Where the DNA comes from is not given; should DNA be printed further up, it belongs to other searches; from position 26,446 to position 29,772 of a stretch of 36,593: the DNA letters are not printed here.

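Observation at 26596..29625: One ORF fuses the priming phosphoglycosyl transferase to a Wzy/O-antigen-ligase domain and a TPR tail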

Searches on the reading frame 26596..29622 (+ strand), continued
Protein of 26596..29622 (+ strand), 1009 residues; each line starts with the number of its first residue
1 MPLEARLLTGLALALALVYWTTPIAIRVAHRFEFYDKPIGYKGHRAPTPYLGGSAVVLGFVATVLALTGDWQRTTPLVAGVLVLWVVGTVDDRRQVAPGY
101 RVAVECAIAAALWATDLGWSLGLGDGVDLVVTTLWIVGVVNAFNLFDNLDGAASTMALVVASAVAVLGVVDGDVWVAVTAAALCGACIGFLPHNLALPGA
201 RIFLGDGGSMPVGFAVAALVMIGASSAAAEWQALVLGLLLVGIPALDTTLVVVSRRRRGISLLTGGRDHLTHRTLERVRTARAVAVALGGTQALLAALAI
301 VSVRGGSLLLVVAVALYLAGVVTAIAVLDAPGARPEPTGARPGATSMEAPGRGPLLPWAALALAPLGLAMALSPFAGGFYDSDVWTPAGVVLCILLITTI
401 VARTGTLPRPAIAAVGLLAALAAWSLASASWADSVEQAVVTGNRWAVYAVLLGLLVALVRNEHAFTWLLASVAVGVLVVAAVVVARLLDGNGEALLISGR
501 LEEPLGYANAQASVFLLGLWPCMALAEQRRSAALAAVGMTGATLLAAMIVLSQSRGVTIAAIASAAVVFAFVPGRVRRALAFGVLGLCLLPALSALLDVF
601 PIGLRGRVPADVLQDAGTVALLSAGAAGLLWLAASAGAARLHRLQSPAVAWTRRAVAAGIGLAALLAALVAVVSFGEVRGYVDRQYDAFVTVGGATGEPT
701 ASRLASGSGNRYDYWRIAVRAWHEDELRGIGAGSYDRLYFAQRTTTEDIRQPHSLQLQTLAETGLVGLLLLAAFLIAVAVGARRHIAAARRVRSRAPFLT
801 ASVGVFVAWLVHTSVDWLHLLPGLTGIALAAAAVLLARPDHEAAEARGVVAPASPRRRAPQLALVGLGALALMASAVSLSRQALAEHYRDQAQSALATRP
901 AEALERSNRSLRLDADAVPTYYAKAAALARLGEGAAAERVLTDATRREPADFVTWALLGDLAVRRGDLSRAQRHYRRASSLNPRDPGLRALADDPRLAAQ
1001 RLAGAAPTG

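Call 33: predict_structure(alignment_id=A1)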
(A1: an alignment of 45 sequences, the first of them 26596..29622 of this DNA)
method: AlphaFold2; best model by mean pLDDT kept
length: 1009 residues; sequences in the alignment: 45
mean_pLDDT: 81.7   pTM: 0.75
mean pLDDT of the five models: 81.7, 81.5, 78.7, 78.4, 78.4
residues with pLDDT >= 90: 461; 70-90: 316; 50-70: 152; < 50: 80
segments of 3 or more residues with pLDDT < 50: 38-44, 259-278, 328-354, 501-505, 693-705, 1006-1009
pLDDT, mean of each block of 10 residues (from residue 1): 80 93 84 63 53 88 92 95 91 82 95 93 91 94 79 82 86 91 92 66 81 95 85 83 72 54 35 44 58 66 59 58 50 43 44 57 91 71 81 82 76 95 94 90 94 93 92 95 89 60 54 93 94 96 96 86 96 92 96 91 82 94 97 92 81 85 86 85 71 47 52 84 92 88 76 85 96 97 93 91 97 84 92 90 65 53 68 78 87 94 92 90 96 96 94 95 95 97 91 92 55
secondary structure, 60 per line:
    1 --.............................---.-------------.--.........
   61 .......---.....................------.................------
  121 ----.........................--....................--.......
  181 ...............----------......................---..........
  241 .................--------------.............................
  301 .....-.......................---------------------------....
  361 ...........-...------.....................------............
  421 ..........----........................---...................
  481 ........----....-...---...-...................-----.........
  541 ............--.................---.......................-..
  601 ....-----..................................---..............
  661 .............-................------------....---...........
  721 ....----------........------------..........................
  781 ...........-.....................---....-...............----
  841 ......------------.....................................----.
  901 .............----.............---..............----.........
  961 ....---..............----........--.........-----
elements in order (helices of 4 or more, strands of 3 or more residues): H3-31 H52-67 H71-91 H98-114 H125-149 H152-171 H174-195 H206-227 H231-257 H272-305 H307-329 H357-371 H382-402 H409-430 H435-458 H462-488 H493-496 H508-526 H532-552 H555-571 H575-597 H599-604 H610-643 H647-673 H675-690 H703-706 H710-724 H735-742 H755-791 H793-813 H817-820 H822-836 H841-846 H859-895 H900-913 H918-930 H934-947 H952-964 H968-981 H986-993 H996-1004

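Call 36: fold_search(model_id=the predicted structure, library=pdb)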
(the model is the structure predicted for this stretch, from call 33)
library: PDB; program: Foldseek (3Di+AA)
matches with E <= 10: 878; with E <= 0.001: 23
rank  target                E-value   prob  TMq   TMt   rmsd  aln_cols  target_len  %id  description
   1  6oyh_D                9.2e-07  1.00  0.22  0.60   7.9       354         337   20  Crystal structure of MraY bound to carbacaprazamycin (released 2019-07-10)
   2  4j72_A                2.8e-06  1.00  0.24  0.68   4.5       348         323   20  Crystal Structure of polyprenyl-phosphate N-acetyl hexosamine 1-phosphate transferase (released 2013-09-11)
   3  5ckr                  3.2e-06  1.00  0.24  0.69   6.1       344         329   21  Crystal Structure of MraY in complex with Muraymycin D2 (released 2016-03-02)
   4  8tlu_A                3.3e-06  1.00  0.25  0.66   5.3       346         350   21  E. coli MraY mutant-T23P (released 2024-05-01)
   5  8cxr_C                3.3e-06  1.00  0.23  0.68   4.9       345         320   22  Crystal structure of MraY bound to a sphaerimicin analogue (released 2023-03-29)
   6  6oz6_C                4.7e-06  1.00  0.23  0.68   5.0       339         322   22  Crystal structure of MraY bound to 3'-hydroxymureidomycin A (released 2019-07-10)
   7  8cxr_A                5.1e-06  1.00  0.23  0.69   5.2       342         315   21  Crystal structure of MraY bound to a sphaerimicin analogue (released 2023-03-29)
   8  6oyh_C                5.3e-06  1.00  0.23  0.67   5.2       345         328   21  Crystal structure of MraY bound to carbacaprazamycin (released 2019-07-10)
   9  4j72_B                7.3e-06  1.00  0.22  0.71   5.4       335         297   21  Crystal Structure of polyprenyl-phosphate N-acetyl hexosamine 1-phosphate transferase (released 2013-09-11)
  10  8cxr_D                1.0e-05  1.00  0.23  0.72   4.7       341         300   22  Crystal structure of MraY bound to a sphaerimicin analogue (released 2023-03-29)
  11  6oyh_B                1.2e-05  1.00  0.24  0.68   4.8       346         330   21  Crystal structure of MraY bound to carbacaprazamycin (released 2019-07-10)
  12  6oyz_D                1.4e-05  1.00  0.22  0.67   6.9       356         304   18  Crystal structure of MraY bound to capuramycin (released 2019-07-10)
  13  8g01_A                8.1e-05  1.00  0.24  0.62   6.5       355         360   21  YES Complex - E. coli MraY, Protein E ID21, E. coli SlyD (released 2023-07-26)
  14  6bw6_A                1.7e-04  1.00  0.21  0.53   3.8       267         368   16  Human GPT (DPAGT1) H129 variant in complex with tunicamycin (released 2018-02-21)
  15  6bw5_D                3.2e-04  1.00  0.21  0.55   4.0       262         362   18  Human GPT (DPAGT1) in complex with tunicamycin (released 2018-02-21)
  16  6bw6_D                3.7e-04  1.00  0.23  0.59   9.8       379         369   14  Human GPT (DPAGT1) H129 variant in complex with tunicamycin (released 2018-02-21)
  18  6bw6_C                4.3e-04  1.00  0.23  0.58   9.9       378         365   15  Human GPT (DPAGT1) H129 variant in complex with tunicamycin (released 2018-02-21)
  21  6bw6_B                7.1e-04  1.00  0.21  0.53   3.9       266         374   17  Human GPT (DPAGT1) H129 variant in complex with tunicamycin (released 2018-02-21)
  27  7tpg_B                1.0e-02  1.00  0.24  0.51   9.3       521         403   16  Single-Particle Cryo-EM Structure of the WaaL O-antigen ligase in its ligand bound state (released 2022-04-06)
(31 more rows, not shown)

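Call 55: find_encoding_contigs(protein=P0007, flank=10000, max_places=2)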
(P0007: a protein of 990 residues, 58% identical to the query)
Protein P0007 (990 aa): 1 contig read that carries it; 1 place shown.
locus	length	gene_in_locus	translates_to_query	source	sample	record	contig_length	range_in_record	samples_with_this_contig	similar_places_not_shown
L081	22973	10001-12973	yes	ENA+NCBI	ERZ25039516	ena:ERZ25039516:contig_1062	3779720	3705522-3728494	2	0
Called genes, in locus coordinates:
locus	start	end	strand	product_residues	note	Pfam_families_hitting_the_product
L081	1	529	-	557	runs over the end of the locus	PF20434:BD-FAE (faint)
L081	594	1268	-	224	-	PF00561:Abhydrolase_1, PF12146:Hydrolase_4, PF12697:Abhydrolase_6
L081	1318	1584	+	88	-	-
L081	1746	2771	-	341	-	PF03706:LPG_synthase_TM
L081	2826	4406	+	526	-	PF07638:Sigma70_ECF (weak), PF04542:Sigma70_r2, PF08281:Sigma70_r4_2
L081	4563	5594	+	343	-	-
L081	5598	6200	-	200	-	PF13673:Acetyltransf_10 (weak), PF00583:Acetyltransf_1, PF13508:Acetyltransf_7 (weak)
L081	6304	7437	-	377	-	PF08486:SpoIID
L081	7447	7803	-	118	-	PF03960:ArsC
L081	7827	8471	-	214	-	-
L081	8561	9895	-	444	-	-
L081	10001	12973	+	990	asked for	PF00953:Glycos_transf_4, PF04932:Wzy_C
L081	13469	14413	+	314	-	PF01073:3Beta_HSD, PF01370:Epimerase, PF02719:Polysacc_synt_2, PF04321:RmlD_sub_bind, PF05368:NmrA (weak), PF13460:NAD_binding_10, PF16363:GDP_Man_Dehyd, PF07993:NAD_binding_4 (weak)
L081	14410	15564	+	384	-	PF13439:Glyco_transf_4, PF13579:Glyco_trans_4_4, PF13477:Glyco_trans_4_2 (weak), PF00534:Glycos_transf_1, PF13692:Glyco_trans_1_4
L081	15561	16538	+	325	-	PF01209:Ubie_methyltran, PF13489:Methyltransf_23, PF13847:Methyltransf_31, PF08241:Methyltransf_11, PF08242:Methyltransf_12, PF13649:Methyltransf_25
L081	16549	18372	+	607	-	PF13522:GATase_6, PF13537:GATase_7, PF00733:Asn_synthase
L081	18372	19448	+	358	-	PF13439:Glyco_transf_4 (weak), PF00534:Glycos_transf_1, PF13692:Glyco_trans_1_4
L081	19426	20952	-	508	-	PF01943:Polysacc_synt, PF13440:Polysacc_synt_3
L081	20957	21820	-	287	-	PF13489:Methyltransf_23, PF06325:PrmA (weak), PF13847:Methyltransf_31, PF08241:Methyltransf_11, PF08242:Methyltransf_12, PF13649:Methyltransf_25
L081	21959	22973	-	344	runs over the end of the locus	PF20706:GT4-conflict, PF00534:Glycos_transf_1, PF13692:Glyco_trans_1_4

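Call 56: find_encoding_contigs(protein=P0084, flank=10000, max_places=2)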
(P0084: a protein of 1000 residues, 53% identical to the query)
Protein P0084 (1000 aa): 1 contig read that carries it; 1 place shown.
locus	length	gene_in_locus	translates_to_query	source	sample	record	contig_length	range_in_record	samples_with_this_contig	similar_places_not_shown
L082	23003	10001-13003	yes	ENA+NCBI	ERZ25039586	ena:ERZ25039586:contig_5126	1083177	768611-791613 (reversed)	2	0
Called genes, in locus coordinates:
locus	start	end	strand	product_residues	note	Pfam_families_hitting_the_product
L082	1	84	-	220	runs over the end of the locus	-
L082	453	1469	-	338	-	-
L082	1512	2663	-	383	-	PF01943:Polysacc_synt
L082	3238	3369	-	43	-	-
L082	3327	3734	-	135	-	-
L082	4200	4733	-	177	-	-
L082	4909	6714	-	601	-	PF13522:GATase_6, PF13537:GATase_7, PF00733:Asn_synthase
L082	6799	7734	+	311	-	PF13489:Methyltransf_23 (weak), PF08241:Methyltransf_11, PF08242:Methyltransf_12 (weak), PF13649:Methyltransf_25, PF01209:Ubie_methyltran (weak), PF13847:Methyltransf_31 (weak)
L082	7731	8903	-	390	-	PF13439:Glyco_transf_4, PF13579:Glyco_trans_4_4, PF20706:GT4-conflict (weak), PF00534:Glycos_transf_1, PF13692:Glyco_trans_1_4, PF13524:Glyco_trans_1_2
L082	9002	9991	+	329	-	PF01073:3Beta_HSD, PF01370:Epimerase, PF02719:Polysacc_synt_2, PF04321:RmlD_sub_bind, PF16363:GDP_Man_Dehyd, PF07993:NAD_binding_4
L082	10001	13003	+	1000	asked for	PF00953:Glycos_transf_4, PF04932:Wzy_C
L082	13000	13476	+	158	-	-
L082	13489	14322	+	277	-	PF00535:Glycos_transf_2, PF13641:Glyco_tranf_2_3, PF02709:Glyco_transf_7C (weak)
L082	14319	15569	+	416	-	PF01210:NAD_Gly3P_dh_N (faint), PF02737:3HCDH_N (weak), PF03446:NAD_binding_2, PF03721:UDPG_MGDP_dh_N, PF00984:UDPG_MGDP_dh, PF03720:UDPG_MGDP_dh_C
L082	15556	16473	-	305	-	PF00535:Glycos_transf_2, PF13641:Glyco_tranf_2_3 (weak)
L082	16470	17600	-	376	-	PF13439:Glyco_transf_4, PF00534:Glycos_transf_1, PF13692:Glyco_trans_1_4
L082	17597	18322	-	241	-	PF00535:Glycos_transf_2, PF10111:Glyco_tranf_2_2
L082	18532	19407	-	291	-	PF00535:Glycos_transf_2, PF10111:Glyco_tranf_2_2 (weak), PF13641:Glyco_tranf_2_3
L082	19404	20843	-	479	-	PF01943:Polysacc_synt, PF13440:Polysacc_synt_3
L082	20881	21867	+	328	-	PF04230:PS_pyruv_trans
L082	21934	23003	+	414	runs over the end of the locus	PF13802:Gal_mutarotas_2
